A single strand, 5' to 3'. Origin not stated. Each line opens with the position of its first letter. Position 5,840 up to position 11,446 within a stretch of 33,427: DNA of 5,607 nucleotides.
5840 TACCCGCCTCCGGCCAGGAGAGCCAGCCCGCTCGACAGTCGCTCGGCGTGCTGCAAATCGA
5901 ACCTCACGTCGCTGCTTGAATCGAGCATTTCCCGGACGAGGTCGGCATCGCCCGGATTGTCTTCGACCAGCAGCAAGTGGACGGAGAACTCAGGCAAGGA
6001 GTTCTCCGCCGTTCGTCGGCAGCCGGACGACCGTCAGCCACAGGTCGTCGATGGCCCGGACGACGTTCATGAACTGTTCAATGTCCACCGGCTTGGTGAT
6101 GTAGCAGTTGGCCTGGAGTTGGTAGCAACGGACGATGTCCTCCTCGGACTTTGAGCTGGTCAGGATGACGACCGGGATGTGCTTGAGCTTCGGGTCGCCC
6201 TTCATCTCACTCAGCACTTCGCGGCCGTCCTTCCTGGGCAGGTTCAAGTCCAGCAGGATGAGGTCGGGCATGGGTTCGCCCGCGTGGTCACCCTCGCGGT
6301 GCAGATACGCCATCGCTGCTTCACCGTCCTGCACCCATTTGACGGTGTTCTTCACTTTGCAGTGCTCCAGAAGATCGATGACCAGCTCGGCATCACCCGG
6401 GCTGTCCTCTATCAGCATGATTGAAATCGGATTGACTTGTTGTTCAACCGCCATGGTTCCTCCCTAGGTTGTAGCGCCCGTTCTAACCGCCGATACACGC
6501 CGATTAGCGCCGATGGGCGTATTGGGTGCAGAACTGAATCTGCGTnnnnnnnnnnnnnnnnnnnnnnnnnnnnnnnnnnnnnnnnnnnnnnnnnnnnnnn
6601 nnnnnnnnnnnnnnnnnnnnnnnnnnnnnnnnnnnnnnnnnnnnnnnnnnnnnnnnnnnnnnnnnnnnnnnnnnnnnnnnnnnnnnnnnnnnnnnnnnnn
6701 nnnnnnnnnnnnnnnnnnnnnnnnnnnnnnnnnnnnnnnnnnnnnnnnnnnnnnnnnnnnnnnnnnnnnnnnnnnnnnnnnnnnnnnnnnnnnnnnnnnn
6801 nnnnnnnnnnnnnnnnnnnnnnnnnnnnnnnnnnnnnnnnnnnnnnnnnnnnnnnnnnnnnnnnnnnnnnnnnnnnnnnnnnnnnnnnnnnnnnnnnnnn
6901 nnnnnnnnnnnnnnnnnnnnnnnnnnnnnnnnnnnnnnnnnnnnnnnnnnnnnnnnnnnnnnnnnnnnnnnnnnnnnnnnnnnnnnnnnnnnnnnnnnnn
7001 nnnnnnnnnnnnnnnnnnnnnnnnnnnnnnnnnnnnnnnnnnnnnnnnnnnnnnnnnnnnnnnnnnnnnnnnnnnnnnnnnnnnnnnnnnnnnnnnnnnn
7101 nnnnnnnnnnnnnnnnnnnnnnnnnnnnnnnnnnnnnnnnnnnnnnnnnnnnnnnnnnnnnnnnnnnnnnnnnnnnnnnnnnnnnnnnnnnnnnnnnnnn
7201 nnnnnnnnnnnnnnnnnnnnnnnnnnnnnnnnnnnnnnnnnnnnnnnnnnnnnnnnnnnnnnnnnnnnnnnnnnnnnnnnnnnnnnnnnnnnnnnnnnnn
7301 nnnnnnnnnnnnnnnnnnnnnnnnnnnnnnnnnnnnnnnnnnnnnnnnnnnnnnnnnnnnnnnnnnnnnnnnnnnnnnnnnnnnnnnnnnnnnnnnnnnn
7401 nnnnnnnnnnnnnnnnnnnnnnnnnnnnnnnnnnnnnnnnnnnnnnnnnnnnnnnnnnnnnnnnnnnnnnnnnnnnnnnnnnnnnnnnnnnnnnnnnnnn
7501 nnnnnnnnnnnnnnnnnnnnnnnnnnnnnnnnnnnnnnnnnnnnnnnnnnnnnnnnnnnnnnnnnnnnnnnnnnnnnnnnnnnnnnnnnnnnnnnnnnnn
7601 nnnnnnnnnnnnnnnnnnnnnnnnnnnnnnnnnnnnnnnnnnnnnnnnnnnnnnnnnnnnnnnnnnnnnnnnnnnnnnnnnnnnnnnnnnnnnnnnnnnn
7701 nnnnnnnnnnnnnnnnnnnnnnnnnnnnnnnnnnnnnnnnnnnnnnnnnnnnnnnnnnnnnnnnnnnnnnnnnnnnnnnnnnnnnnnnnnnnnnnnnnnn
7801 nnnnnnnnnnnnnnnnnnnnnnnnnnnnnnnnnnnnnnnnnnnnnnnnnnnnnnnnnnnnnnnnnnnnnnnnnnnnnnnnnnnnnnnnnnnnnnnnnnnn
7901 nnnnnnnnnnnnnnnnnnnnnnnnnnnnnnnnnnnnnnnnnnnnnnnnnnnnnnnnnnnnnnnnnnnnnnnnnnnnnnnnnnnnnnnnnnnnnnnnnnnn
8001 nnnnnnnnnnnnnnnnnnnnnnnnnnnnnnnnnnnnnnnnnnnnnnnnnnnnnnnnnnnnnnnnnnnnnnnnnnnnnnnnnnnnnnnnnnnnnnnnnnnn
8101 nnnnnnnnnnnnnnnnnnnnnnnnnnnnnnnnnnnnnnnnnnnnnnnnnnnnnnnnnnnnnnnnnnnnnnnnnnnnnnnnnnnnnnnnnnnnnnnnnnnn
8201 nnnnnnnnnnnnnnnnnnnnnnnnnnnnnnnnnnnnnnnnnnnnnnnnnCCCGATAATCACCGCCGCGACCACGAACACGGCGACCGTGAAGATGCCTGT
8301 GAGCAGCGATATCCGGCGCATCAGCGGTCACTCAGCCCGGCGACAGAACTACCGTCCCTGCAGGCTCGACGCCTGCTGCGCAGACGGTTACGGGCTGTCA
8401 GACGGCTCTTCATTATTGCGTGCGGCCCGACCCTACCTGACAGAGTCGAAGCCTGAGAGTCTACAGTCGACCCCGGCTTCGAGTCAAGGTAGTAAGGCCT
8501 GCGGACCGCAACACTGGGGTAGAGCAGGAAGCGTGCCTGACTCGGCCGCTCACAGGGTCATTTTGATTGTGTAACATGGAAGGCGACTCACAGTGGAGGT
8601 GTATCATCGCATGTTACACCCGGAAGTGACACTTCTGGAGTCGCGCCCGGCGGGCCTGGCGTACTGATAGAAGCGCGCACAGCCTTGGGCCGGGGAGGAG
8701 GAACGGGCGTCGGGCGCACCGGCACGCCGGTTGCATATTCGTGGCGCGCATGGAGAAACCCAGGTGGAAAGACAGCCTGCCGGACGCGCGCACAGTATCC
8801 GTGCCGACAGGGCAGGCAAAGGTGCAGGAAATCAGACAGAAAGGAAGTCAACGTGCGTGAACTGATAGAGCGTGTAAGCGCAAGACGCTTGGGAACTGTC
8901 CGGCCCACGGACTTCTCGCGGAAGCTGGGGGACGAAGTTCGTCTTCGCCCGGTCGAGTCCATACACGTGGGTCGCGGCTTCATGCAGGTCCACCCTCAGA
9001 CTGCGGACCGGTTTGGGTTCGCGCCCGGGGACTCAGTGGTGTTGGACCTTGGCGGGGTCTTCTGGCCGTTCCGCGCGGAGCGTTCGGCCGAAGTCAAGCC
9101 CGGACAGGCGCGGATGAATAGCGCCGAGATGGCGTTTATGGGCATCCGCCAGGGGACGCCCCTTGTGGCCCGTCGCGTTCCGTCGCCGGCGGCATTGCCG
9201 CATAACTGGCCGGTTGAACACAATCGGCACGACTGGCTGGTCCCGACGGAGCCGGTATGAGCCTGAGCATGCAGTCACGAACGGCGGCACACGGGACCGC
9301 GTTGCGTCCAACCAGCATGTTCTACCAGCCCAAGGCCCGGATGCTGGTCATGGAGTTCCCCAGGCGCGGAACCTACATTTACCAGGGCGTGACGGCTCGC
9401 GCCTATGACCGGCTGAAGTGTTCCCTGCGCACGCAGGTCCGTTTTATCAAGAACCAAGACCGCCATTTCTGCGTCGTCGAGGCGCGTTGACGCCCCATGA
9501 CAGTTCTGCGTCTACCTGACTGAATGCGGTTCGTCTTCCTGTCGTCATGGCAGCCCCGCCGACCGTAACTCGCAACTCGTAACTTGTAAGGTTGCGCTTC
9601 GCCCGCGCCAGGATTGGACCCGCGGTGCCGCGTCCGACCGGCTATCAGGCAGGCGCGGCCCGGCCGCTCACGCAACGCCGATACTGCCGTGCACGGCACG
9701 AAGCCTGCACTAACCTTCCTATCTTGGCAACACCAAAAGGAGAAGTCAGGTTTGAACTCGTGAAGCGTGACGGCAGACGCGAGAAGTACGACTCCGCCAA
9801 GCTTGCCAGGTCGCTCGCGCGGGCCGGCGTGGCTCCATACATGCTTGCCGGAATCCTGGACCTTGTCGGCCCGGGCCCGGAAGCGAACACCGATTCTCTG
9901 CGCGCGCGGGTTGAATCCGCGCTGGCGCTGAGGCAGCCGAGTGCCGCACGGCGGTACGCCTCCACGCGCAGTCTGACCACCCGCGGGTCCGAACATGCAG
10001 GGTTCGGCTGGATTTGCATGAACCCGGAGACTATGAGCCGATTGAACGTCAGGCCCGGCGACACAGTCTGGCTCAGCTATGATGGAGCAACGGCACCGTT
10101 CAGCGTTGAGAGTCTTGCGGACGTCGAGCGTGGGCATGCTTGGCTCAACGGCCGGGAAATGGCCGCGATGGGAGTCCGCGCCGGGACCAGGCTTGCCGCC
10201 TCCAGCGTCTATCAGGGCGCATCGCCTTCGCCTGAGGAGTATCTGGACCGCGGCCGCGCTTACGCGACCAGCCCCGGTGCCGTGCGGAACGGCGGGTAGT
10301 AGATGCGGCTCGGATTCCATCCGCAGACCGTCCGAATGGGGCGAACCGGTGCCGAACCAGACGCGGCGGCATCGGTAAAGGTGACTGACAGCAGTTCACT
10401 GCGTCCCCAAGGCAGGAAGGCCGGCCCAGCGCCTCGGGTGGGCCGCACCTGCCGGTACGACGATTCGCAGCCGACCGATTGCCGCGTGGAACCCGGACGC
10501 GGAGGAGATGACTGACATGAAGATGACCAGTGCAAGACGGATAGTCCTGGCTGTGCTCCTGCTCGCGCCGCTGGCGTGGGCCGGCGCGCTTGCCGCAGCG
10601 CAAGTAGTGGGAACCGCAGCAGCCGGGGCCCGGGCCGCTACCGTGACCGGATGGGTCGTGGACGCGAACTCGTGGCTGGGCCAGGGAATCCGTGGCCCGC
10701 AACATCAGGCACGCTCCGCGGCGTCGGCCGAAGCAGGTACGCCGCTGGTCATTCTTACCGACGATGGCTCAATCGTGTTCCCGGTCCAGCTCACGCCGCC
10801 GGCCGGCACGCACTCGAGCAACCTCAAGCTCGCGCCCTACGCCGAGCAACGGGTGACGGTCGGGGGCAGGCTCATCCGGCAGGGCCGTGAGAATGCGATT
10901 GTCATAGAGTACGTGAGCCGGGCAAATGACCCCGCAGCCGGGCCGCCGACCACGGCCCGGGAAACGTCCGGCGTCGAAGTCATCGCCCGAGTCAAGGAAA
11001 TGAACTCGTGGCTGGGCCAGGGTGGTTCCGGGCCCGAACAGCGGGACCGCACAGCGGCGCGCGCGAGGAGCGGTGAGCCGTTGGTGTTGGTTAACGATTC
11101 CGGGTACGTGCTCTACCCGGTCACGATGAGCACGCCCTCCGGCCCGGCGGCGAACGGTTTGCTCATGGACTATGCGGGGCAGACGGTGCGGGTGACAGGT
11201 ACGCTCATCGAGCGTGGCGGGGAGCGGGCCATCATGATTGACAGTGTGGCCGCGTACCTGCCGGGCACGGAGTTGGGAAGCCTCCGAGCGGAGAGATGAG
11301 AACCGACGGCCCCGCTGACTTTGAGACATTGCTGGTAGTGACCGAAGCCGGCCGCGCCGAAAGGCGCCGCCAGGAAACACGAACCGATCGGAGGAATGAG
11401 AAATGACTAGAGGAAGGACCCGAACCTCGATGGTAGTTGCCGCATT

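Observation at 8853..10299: Uncharacterised three-gene module: CDC48-N-like barrel / KTSC / ATP-cone-CDC48-N-like barrel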

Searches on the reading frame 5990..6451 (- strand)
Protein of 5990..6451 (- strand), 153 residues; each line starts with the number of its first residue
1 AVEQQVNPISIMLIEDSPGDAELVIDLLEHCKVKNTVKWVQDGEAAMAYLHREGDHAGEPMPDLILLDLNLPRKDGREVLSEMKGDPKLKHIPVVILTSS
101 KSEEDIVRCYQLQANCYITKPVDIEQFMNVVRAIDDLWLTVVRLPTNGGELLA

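Call 15: search_protein_families(library=pfam, proteins=[window:5990-6451:-], max_evalue=0.01)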
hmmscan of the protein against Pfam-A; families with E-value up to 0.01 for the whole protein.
window:5990-6451:- (153 aa): 1 family
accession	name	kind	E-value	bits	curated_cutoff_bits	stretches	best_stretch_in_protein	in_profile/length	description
PF00072.30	Response_reg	-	1.5e-21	77.1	30.2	1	11-131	1-110/111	Response regulator receiver domain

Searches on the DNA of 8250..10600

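Call 112: search_rna_families(source=window, start=8250, end=10600, threshold=evalue, max_evalue=1)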
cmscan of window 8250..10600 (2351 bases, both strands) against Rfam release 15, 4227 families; matches with E-value up to 1: 1.
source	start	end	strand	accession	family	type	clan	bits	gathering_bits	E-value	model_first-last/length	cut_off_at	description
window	9136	9228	+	RF01721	Pseudomon-groES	Cis-reg;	-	20.7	50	0.76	1-111/111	no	Pseudomon-groES RNA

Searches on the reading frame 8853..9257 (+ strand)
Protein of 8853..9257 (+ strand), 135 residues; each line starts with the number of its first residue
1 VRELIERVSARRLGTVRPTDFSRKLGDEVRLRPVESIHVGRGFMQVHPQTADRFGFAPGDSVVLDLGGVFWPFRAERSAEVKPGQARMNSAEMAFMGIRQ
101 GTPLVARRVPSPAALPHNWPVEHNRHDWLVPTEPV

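Call 5: search_protein_families(library=pfam, proteins=[window:8853-9257:+], max_evalue=1)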
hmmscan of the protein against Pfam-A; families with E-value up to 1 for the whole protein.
window:8853-9257:+ (135 aa): 2 families
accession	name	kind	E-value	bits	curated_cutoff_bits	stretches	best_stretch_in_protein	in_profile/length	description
PF01568.27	Molydop_binding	-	0.0024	18.4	26.8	1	32-94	19-82/110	Molydopterin dinucleotide binding domain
PF02359.24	CDC48_N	-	0.015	15.9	35.1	0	36-68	7-41/85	Cell division protein 48 (CDC48), N-terminal domain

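Call 6: search_protein_families(library=ncbifam, proteins=[window:8853-9257:+], max_evalue=1)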
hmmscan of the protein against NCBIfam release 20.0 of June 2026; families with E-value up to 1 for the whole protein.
window:8853-9257:+ (135 aa): 0 families

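Call 18: find_homologous_proteins(query=window:8853-9257:+)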
Query window:8853-9257:+ (135 aa): 2 proteins with E <= 0.001 among 49 candidates.
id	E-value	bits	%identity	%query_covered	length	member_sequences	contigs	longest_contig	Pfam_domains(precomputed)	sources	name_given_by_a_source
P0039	2.3e-56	208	100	68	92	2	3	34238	-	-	-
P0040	5.5e-37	145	66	70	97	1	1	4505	-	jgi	jgi:anaerobic selenocysteine-containing dehydrogenase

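Call 27: find_encoding_contigs(protein=P0040, flank=5000, max_places=3)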
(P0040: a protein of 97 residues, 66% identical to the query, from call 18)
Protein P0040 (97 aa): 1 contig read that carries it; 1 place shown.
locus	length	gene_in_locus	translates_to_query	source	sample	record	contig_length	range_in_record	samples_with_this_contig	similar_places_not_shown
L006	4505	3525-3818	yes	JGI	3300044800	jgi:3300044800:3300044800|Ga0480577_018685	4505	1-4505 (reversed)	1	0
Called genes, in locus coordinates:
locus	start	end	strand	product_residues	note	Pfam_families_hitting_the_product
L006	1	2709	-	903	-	?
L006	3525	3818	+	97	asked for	-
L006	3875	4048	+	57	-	-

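Call 97: predict_structure(alignment_id=A4)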
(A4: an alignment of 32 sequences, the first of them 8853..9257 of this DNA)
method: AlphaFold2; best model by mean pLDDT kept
length: 135 residues; sequences in the alignment: 32
mean_pLDDT: 75.6   pTM: 0.63
mean pLDDT of the five models: 75.6, 75.2, 73.2, 73.1, 72.8
residues with pLDDT >= 90: 74; 70-90: 10; 50-70: 9; < 50: 42
segments of 3 or more residues with pLDDT < 50: 1-4, 6-25, 118-135
pLDDT, mean of each block of 10 residues (from residue 1): 47 43 63 95 95 90 92 95 97 94 91 54 42 44
secondary structure, 60 per line:
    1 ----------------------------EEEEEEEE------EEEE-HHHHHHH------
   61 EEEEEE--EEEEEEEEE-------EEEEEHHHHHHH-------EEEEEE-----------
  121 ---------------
elements in order: E29-36 E43-46 H48-54 E61-66 E69-77 E85-89 H90-96 E104-109

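Call 101: fold_search(model_id=the predicted structure, library=pdb)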
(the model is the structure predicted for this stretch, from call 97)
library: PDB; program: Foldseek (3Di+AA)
matches with E <= 10: 1419; with E <= 0.001: 252
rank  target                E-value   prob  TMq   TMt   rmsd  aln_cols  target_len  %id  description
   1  7di0_A                4.3e-07  1.00  0.54  0.80   1.9        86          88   27  Crystal structure of the rationally designed apDPBB_sym_79 protein (released 2021-09-29)
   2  9uw1_A                6.7e-07  1.00  0.56  0.42   1.6        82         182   20  Crystal structure of CDC48A-N domain in complex with PUX5 SHP box motif (released 2026-02-04)
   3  9uw1_B                7.1e-07  1.00  0.56  0.42   1.6        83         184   19  Crystal structure of CDC48A-N domain in complex with PUX5 SHP box motif (released 2026-02-04)
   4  7du7_A                9.1e-07  1.00  0.54  0.81   2.0        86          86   24  Crystal structure of the rationally designed mkDPBB_sym1 protein (released 2021-09-29)
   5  5epp_A                9.7e-07  1.00  0.57  0.46   1.7        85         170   18  Structural Insights into the Interaction of p97 N-terminus Domain and VBM Motif in Rhomboid Protease, RHBDL4 (released 2016-09-14)
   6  7dg9                  1.2e-06  1.00  0.55  0.80   2.0        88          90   25  DPBB domain of VCP-like ATPase from Aeropyrum pernix (released 2021-09-29)
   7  9m4g_A                1.7e-06  1.00  0.57  0.51   1.7        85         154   19  Structure of AtCDC48 N-domain (released 2025-10-29)
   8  9m4g_B                1.9e-06  1.00  0.57  0.48   1.8        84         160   19  Structure of AtCDC48 N-domain (released 2025-10-29)
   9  5x4l_A                2.1e-06  1.00  0.57  0.46   1.6        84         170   18  Crystal structure of the UBX domain of human UBXD7 in complex with p97 N domain (released 2017-03-22)
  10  4kdl_A                2.2e-06  1.00  0.57  0.44   1.5        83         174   18  Crystal structure of p97/VCP N in complex with OTU1 UBXL (released 2014-03-19)
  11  7dvf                  2.3e-06  1.00  0.52  0.78   2.1        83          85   22  Crystal structure of the computationally designed reDPBB_sym2 protein (released 2021-10-13)
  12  4ko8_A                2.5e-06  1.00  0.57  0.17   1.5        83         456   18  Structure of p97 N-D1 R155H mutant in complex with ATPgS (released 2013-11-13)
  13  5x4l_B                2.5e-06  1.00  0.56  0.46   1.7        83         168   18  Crystal structure of the UBX domain of human UBXD7 in complex with p97 N domain (released 2017-03-22)
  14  3hu3_A                2.8e-06  1.00  0.57  0.18   1.5        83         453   18  Structure of p97 N-D1 R155H mutant in complex with ATPgS (released 2010-06-16)
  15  3hu3_B                3.0e-06  1.00  0.57  0.18   1.5        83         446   18  Structure of p97 N-D1 R155H mutant in complex with ATPgS (released 2010-06-16)
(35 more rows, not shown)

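Call 103: search_protein_families(library=padloc, proteins=[window:8853-9257:+], max_evalue=0.1)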
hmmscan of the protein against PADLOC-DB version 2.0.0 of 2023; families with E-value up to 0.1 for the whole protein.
window:8853-9257:+ (135 aa): 0 families

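Call 104: search_protein_families(library=phrogs, proteins=[window:8853-9257:+], max_evalue=0.1)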
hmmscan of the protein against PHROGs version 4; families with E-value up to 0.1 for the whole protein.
window:8853-9257:+ (135 aa): 0 families

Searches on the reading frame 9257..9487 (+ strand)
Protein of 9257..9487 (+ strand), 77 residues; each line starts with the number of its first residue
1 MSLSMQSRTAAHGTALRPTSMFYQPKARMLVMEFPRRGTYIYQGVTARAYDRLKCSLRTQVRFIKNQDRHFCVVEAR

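Call 5: search_protein_families(library=pfam, proteins=[window:9257-9487:+], max_evalue=1)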
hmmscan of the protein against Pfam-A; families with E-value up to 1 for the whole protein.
window:9257-9487:+ (77 aa): 1 family
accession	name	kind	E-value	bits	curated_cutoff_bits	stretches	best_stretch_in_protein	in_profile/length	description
PF13619.11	KTSC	-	0.00018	21.6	25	1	20-54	7-41/58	KTSC domain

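Call 6: search_protein_families(library=ncbifam, proteins=[window:9257-9487:+], max_evalue=1)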
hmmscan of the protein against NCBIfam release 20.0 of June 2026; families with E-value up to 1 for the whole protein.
window:9257-9487:+ (77 aa): 0 families

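Call 51: find_homologous_proteins(query=window:9257-9487:+, max_evalue=0.001)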
Query window:9257-9487:+ (77 aa): 11 proteins with E <= 0.001 among 11 candidates.
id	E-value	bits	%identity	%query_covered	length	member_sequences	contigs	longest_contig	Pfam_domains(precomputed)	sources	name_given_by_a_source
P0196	1.3e-40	153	90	100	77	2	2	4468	-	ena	-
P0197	2.0e-38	146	86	100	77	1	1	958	-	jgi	jgi:hypothetical protein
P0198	7.9e-38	144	86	100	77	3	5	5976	-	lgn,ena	-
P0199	1.3e-37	144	88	86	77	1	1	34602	-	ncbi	-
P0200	2.6e-36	140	82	100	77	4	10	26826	PF13619.12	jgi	jgi:hypothetical protein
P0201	8.5e-35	135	81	100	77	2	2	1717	-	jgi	jgi:hypothetical protein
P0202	6.8e-31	123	75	100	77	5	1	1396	-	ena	-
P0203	1.6e-30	121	74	100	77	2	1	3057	-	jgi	-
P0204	5.4e-28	113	89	74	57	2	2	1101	-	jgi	jgi:hypothetical protein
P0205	3.1e-27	111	68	100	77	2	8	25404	-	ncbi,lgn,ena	-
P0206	1.2e-22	96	82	74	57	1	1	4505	-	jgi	jgi:hypothetical protein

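Call 103: search_protein_families(library=padloc, proteins=[window:9257-9487:+], max_evalue=0.1)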
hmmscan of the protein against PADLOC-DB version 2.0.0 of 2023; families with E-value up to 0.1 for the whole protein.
window:9257-9487:+ (77 aa): 0 families

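Call 104: search_protein_families(library=phrogs, proteins=[window:9257-9487:+], max_evalue=0.1)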
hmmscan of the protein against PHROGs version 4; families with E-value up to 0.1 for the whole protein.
window:9257-9487:+ (77 aa): 1 family
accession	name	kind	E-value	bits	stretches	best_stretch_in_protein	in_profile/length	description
phrog_3292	-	unknown function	0.025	14.8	1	20-54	120-154/436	-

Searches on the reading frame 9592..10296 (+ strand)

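Call 5: search_protein_families(library=pfam, proteins=[window:9592-10296:+], max_evalue=1)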
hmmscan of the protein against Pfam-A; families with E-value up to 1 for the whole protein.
window:9592-10296:+ (235 aa): 3 families
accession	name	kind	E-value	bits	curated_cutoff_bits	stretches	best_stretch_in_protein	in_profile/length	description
PF03477.21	ATP-cone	-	8e-06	26.8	25.8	1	57-128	4-85/88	ATP cone domain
PF01568.27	Molydop_binding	-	0.00036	21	26.8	1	129-185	18-76/110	Molydopterin dinucleotide binding domain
PF02359.24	CDC48_N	-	0.00065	20.3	35.1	1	133-170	9-46/85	Cell division protein 48 (CDC48), N-terminal domain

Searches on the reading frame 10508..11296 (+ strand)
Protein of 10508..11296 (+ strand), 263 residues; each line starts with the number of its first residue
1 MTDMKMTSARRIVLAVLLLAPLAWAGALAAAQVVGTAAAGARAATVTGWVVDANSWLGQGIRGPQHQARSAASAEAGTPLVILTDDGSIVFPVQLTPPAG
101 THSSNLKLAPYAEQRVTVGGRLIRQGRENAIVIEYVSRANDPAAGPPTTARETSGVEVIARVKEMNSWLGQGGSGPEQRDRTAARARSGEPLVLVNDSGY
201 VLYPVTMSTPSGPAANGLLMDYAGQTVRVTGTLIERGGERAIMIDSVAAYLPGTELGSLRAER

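Call 15: search_protein_families(library=pfam, proteins=[window:10508-11296:+], max_evalue=0.01)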
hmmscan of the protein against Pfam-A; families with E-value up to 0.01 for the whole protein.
window:10508-11296:+ (263 aa): 1 family
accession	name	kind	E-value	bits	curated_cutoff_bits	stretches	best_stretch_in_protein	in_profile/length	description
PF19135.5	DUF5818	-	0.00064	19.7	27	0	220-249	30-56/57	Protein of unknown function (DUF5818)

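Call 74: search_protein_families(library=pfam, proteins=[window:10508-11296:+], max_evalue=10)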
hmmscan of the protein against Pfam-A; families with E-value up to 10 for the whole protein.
window:10508-11296:+ (263 aa): 4 families
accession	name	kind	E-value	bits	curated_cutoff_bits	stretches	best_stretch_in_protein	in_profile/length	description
PF19135.5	DUF5818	-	0.00064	19.7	27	1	220-249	30-56/57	Protein of unknown function (DUF5818)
PF14485.11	DUF4431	-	0.011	16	24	1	222-233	17-28/48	Domain of unknown function (DUF4431)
PF00154.27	RecA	-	0.2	11.5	27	1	221-256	113-148/262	recA bacterial DNA recombination protein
PF12667.13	NigD_N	-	0.24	12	24.3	1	187-212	8-33/67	NigD-like N-terminal OB domain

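Call 76: search_solved_structures(query=window:10508-11296:+, max_evalue=10)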
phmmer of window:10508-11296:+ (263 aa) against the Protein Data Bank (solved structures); distinct sequences matched with E-value up to 10: 3.
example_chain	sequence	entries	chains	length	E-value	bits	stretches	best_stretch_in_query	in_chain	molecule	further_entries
4wbt_A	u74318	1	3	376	0.038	16.7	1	52-143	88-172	Probable histidinol-phosphate aminotransferase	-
2q6z_A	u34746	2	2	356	0.97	12.1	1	165-241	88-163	Uroporphyrinogen decarboxylase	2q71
7y1r_E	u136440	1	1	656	1.2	11.8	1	16-53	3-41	Transforming growth factor beta activator LRRC33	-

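Call 103: search_protein_families(library=padloc, proteins=[window:10508-11296:+], max_evalue=0.1)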
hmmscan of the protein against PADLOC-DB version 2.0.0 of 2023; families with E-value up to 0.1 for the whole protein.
window:10508-11296:+ (263 aa): 0 families

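Call 104: search_protein_families(library=phrogs, proteins=[window:10508-11296:+], max_evalue=0.1)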
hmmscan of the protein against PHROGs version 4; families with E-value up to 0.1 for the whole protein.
window:10508-11296:+ (263 aa): 0 families
